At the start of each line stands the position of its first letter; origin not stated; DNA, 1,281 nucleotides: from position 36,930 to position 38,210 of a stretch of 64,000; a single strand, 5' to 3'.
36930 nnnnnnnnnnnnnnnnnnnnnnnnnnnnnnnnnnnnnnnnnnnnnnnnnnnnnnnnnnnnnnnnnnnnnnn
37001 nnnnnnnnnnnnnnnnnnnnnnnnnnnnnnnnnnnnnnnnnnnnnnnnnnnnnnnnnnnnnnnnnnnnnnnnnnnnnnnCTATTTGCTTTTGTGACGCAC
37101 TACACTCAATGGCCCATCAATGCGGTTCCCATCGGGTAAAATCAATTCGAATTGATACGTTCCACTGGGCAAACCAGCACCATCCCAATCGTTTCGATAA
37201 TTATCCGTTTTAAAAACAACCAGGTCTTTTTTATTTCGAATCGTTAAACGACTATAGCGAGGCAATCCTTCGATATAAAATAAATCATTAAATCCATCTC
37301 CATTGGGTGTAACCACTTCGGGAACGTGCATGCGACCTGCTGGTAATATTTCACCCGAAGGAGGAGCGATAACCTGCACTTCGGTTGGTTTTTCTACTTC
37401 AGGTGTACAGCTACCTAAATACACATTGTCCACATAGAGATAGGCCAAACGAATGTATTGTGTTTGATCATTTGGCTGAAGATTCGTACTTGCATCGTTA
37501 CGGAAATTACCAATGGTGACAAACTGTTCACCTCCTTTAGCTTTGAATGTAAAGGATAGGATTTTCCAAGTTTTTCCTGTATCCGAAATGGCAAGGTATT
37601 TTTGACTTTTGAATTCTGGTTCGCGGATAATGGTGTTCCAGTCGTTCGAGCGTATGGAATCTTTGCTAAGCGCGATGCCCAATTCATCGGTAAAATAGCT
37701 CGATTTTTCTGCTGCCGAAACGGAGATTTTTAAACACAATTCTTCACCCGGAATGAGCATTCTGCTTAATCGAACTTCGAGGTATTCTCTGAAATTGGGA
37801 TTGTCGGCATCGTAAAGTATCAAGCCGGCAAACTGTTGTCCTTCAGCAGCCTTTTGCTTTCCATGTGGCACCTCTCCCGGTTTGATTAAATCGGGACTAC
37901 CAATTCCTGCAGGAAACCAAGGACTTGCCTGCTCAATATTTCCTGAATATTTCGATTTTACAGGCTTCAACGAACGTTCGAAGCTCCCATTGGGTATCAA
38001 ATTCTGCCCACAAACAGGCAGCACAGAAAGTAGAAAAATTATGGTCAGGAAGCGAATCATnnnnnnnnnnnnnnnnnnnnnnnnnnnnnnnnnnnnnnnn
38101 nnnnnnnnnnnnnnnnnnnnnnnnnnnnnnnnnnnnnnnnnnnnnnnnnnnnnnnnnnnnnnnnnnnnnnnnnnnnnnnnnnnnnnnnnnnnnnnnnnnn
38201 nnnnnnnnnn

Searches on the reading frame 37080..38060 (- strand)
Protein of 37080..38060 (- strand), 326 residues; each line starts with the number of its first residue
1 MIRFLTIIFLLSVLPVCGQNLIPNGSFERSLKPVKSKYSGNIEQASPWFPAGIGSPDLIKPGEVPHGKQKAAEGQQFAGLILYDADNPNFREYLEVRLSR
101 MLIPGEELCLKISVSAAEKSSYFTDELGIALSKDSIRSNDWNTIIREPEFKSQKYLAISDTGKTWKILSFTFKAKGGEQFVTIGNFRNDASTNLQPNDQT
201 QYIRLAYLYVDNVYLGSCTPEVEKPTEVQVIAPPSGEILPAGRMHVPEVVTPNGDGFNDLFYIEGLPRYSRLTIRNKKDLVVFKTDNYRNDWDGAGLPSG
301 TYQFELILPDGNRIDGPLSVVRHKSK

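Call 52: search_protein_families(library=pfam, proteins=[window:37080-38060:-], max_evalue=0.001)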
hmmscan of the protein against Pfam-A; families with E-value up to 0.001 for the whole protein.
window:37080-38060:- (326 aa): 1 family
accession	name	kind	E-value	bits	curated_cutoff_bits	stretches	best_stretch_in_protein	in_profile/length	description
PF13585.12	CHU_C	-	3.5e-13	49.9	27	1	245-308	2-72/86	CHU_C Type IX secretion signal domain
